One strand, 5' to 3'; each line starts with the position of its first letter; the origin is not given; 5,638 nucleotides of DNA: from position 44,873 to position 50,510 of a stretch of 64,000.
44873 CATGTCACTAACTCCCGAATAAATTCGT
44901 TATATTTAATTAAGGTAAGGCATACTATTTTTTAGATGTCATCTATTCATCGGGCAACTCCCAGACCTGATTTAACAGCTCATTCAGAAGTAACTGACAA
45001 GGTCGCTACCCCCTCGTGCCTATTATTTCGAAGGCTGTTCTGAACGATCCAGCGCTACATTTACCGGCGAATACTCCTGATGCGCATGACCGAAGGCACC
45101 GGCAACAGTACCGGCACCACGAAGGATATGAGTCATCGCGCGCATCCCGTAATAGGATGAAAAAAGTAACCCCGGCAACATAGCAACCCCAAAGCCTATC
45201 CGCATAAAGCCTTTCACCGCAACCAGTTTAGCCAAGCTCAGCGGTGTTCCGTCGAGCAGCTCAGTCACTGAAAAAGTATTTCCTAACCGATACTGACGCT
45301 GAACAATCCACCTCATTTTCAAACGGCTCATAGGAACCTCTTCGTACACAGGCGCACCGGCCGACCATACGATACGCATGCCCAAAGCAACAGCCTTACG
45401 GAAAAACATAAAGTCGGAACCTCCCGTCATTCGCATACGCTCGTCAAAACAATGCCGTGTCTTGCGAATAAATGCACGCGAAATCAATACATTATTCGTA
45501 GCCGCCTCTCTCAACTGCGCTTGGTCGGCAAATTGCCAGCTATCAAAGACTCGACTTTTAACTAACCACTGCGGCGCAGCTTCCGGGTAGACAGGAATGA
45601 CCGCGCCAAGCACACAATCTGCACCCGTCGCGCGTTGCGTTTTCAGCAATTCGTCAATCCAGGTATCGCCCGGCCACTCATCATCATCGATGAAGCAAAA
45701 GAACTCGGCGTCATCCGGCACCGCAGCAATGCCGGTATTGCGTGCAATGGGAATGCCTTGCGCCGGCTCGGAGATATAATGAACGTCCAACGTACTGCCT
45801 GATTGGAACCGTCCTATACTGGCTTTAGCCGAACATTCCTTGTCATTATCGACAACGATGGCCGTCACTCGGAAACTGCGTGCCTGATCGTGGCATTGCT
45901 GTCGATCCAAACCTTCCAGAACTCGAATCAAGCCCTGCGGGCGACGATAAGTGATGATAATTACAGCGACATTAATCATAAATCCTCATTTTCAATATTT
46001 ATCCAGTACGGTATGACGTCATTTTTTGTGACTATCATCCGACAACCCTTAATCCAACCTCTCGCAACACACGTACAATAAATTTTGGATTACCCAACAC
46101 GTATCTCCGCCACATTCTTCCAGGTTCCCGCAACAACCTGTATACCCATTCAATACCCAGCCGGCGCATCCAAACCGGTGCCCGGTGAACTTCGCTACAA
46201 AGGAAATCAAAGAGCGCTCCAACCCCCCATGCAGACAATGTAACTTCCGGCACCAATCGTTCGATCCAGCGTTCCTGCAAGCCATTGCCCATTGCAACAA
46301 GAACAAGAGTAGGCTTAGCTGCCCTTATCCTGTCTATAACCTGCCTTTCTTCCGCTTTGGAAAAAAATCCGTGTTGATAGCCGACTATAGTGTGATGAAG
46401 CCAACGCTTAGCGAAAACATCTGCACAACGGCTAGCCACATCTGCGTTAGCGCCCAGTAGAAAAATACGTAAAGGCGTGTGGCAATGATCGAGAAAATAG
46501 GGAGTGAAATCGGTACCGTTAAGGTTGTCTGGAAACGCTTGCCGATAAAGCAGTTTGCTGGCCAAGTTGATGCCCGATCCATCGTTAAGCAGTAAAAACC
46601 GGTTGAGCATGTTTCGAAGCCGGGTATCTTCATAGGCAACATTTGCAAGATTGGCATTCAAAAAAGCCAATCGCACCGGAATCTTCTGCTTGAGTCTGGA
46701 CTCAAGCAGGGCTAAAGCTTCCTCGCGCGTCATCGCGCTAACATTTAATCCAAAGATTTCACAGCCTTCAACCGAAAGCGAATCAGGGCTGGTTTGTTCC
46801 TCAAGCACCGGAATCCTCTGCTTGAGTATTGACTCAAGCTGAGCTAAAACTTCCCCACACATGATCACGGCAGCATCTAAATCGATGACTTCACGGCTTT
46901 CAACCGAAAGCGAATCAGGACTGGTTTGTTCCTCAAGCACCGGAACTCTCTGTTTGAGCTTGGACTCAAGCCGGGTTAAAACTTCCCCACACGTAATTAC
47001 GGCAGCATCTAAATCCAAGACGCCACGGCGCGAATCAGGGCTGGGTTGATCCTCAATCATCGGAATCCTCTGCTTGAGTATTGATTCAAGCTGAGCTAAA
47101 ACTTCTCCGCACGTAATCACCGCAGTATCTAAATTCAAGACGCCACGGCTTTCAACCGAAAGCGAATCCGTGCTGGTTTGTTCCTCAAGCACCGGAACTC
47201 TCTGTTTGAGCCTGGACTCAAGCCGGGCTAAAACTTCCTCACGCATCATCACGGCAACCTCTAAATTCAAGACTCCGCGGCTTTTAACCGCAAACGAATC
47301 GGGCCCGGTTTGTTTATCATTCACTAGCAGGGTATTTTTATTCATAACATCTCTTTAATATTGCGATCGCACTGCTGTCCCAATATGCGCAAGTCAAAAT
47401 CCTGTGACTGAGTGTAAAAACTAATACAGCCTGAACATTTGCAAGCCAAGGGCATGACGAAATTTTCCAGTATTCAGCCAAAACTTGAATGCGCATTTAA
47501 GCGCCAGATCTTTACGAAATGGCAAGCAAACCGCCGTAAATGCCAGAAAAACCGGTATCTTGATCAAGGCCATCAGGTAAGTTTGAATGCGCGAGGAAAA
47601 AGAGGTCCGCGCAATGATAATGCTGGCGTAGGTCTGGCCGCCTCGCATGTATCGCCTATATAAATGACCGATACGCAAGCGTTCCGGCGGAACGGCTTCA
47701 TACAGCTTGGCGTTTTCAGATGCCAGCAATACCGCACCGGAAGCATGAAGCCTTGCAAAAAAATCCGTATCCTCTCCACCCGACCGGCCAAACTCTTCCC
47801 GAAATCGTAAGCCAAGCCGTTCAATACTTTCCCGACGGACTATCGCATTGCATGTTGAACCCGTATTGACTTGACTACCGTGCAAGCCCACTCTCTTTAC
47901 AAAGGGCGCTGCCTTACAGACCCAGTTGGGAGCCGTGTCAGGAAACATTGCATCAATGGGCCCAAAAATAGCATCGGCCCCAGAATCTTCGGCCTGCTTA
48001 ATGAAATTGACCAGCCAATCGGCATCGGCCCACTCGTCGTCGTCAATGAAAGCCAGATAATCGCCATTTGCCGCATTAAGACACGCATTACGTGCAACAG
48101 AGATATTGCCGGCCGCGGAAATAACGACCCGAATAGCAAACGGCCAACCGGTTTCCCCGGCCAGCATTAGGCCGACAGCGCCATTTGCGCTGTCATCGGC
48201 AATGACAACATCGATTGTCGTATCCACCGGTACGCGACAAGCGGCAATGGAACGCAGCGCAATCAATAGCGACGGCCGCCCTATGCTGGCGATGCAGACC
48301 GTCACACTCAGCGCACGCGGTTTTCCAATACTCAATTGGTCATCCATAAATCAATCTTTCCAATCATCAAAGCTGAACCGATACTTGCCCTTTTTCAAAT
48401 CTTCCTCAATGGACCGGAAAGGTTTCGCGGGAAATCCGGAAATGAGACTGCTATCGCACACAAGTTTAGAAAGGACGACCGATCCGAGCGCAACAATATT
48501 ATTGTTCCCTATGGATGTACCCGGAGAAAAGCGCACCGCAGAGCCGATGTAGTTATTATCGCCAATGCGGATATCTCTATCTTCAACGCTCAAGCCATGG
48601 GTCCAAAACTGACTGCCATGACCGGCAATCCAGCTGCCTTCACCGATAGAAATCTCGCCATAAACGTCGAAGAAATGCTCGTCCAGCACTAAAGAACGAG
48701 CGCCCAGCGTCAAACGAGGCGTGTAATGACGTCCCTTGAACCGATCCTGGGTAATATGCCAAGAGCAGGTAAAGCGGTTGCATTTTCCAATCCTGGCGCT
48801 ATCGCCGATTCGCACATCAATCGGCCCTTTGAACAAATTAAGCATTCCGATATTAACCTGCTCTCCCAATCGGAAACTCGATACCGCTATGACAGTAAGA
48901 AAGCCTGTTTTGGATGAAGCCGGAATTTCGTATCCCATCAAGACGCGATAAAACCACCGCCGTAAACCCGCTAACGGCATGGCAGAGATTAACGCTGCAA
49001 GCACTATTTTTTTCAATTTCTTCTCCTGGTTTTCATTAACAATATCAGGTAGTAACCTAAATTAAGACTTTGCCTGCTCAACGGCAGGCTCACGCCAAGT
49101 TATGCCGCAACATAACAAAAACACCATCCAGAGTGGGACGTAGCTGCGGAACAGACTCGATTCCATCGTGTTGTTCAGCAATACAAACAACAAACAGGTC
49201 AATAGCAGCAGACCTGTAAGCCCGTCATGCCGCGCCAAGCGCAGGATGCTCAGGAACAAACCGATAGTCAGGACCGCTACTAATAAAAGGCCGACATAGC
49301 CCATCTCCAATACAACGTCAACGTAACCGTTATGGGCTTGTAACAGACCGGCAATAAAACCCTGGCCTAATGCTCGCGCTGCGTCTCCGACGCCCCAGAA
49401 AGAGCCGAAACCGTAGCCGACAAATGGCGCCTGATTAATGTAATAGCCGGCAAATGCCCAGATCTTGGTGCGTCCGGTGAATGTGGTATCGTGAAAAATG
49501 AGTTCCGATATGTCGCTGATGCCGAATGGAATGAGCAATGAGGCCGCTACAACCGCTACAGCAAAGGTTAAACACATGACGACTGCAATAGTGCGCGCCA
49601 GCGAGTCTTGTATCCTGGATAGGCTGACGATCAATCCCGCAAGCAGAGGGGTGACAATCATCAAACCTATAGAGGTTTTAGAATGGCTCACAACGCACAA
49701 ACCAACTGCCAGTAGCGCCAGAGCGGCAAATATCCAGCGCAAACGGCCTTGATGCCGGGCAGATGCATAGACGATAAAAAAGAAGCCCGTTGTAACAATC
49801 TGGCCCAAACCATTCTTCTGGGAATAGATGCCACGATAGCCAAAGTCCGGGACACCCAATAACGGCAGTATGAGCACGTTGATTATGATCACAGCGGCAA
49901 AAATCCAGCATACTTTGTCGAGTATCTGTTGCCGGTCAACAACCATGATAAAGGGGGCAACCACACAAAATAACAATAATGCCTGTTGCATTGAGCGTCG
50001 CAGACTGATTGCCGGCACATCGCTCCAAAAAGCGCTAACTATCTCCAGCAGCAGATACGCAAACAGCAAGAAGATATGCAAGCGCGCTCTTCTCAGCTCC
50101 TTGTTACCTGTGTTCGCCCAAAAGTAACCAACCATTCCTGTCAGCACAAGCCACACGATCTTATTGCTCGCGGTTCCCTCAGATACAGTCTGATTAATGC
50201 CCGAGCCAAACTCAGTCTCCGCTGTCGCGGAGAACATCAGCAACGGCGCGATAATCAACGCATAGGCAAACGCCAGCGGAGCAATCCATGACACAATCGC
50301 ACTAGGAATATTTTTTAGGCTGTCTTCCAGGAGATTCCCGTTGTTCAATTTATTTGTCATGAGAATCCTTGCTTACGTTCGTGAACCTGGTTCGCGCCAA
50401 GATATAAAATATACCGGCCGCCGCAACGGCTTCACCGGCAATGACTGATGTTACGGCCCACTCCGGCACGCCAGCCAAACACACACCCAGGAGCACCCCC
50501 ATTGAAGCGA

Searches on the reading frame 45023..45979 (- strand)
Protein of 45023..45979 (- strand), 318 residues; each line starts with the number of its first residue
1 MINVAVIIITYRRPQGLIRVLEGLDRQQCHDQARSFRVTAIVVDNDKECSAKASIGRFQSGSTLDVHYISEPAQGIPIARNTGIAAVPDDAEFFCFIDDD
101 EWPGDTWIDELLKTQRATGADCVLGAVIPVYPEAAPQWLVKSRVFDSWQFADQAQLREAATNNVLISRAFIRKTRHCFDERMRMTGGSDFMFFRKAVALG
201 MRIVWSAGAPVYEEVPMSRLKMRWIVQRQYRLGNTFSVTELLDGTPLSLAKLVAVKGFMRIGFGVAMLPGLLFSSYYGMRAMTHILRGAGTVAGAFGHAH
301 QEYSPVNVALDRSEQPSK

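Call 28: search_protein_families(library=ncbifam, proteins=[window:45023-45979:-], max_evalue=0.001)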
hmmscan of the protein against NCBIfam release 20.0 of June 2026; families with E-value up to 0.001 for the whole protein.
window:45023-45979:- (318 aa): 4 families
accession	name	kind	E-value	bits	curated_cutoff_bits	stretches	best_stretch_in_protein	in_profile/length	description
NF038302.1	EPS_HpsE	equivalog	2e-14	53.3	300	1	2-128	1-124/307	hormogonium polysaccharide biosynthesis glycosyltransferase HpsE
NF041875.1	EPS_EpsD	equivalog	1.7e-12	47.4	370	1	4-230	1-221/325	exopolysaccharide biosynthesis glycosyltransferase EpsD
TIGR03965.1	mycofact_glyco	equivalog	1.1e-11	44.3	280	1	3-213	75-280/467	mycofactocin biosynthesis glycosyltransferase MftF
NF041394.1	GtaseAglG_Halo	equivalog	1.5e-08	34.3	440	1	4-235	3-237/304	glucosyl-dolichyl phosphate glucuronosyltransferase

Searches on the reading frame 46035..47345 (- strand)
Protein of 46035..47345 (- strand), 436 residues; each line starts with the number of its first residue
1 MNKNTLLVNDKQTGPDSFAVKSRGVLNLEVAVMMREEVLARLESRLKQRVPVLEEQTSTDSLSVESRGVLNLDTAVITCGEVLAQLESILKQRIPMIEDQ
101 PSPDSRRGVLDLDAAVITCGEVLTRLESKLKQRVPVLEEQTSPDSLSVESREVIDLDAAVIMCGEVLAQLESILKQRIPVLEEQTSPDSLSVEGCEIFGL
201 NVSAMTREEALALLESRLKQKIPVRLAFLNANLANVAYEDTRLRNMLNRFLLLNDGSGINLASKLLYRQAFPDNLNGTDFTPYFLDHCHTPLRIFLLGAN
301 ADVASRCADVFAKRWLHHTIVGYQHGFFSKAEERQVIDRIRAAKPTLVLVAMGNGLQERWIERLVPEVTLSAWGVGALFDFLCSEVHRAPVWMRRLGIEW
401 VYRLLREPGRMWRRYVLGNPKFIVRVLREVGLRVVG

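Call 28: search_protein_families(library=ncbifam, proteins=[window:46035-47345:-], max_evalue=0.001)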
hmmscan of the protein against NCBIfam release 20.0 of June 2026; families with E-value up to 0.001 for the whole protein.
window:46035-47345:- (436 aa): 4 families
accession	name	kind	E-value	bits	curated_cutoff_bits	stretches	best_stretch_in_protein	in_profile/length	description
TIGR00696.1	wecG_tagA_cpsF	superfamily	5.1e-32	111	69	1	251-419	8-177/178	WecB/TagA/CpsF family glycosyltransferase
NF041872.1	EPS_EpsA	equivalog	1.5e-31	109.8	500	1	200-433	23-261/265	exopolysaccharide biosynthesis glycosyltransferase EpsA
NF002980.1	PRK03692.1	equivalog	2e-28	99.4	323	1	196-416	5-227/240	lipopolysaccharide N-acetylmannosaminouronosyltransferase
NF041710.1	UDPacetylman_taseTarA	equivalog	1.6e-26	93.2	350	1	229-429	45-243/247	N-acetylglucosaminyldiphosphoundecaprenol N-acetyl-beta-D-mannosaminyltransferase TarA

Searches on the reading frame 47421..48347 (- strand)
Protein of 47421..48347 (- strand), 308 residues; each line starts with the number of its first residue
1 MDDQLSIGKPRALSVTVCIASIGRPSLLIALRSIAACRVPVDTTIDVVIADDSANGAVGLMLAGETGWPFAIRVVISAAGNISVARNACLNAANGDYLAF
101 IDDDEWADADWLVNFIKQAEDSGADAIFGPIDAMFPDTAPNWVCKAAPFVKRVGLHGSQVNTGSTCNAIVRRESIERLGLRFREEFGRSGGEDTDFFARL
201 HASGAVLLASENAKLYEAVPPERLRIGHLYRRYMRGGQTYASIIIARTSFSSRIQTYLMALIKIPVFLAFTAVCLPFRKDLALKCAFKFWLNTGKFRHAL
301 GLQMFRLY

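Call 27: search_protein_families(library=pfam, proteins=[window:47421-48347:-], max_evalue=0.001)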
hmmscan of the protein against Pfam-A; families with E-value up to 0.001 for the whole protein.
window:47421-48347:- (308 aa): 3 families
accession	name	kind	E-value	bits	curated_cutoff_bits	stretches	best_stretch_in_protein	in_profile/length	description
PF00535.33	Glycos_transf_2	-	5.2e-15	56.2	23.3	1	32-178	18-167/168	Glycosyl transferase family 2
PF13632.12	Glyco_trans_2_3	-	8.6e-06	26.1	27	1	99-264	3-166/198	Glycosyl transferase family group 2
PF10111.15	Glyco_tranf_2_2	-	0.00027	21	27.3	0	165-204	165-203/276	Glycosyltransferase like family 2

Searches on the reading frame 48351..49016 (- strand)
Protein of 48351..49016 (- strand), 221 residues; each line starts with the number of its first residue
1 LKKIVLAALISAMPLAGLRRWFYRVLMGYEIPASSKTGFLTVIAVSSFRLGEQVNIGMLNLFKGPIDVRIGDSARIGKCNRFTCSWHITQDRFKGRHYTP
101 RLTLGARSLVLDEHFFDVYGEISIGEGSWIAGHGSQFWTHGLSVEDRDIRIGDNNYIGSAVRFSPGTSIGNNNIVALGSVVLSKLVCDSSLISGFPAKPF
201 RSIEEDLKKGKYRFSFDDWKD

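Call 27: search_protein_families(library=pfam, proteins=[window:48351-49016:-], max_evalue=0.001)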
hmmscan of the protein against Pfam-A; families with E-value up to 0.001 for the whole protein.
window:48351-49016:- (221 aa): 1 family
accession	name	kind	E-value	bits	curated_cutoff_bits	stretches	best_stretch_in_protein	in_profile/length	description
PF00132.30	Hexapep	-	1.2e-06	28.4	27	1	148-181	1-34/36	Bacterial transferase hexapeptide (six repeats)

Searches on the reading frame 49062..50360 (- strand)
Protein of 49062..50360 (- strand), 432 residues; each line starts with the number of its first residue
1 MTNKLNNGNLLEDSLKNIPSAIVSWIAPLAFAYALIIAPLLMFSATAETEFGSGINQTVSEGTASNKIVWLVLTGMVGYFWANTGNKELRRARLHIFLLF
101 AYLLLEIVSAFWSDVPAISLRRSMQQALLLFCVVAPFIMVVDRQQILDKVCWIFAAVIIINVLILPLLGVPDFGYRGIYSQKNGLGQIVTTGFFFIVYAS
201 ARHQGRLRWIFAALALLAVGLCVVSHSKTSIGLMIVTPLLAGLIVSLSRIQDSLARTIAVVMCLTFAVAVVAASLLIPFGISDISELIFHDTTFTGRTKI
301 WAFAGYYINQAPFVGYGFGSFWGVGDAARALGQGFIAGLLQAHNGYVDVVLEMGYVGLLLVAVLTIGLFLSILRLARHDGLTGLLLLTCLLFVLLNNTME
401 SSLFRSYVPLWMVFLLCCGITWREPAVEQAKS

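Call 27: search_protein_families(library=pfam, proteins=[window:49062-50360:-], max_evalue=0.001)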
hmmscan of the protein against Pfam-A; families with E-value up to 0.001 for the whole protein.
window:49062-50360:- (432 aa): 1 family
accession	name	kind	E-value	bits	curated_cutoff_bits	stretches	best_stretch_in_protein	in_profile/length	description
PF04932.20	Wzy_C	-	2.5e-13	50.5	31.7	1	214-361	2-148/149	O-Antigen ligase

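Call 28: search_protein_families(library=ncbifam, proteins=[window:49062-50360:-], max_evalue=0.001)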
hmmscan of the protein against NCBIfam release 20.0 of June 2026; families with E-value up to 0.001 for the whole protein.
window:49062-50360:- (432 aa): 1 family
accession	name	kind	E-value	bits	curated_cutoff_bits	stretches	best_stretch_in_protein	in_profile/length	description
NF037933.1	EpaQ_fam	subfamily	6.5e-06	25.6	100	1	182-415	158-371/377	EpaQ family protein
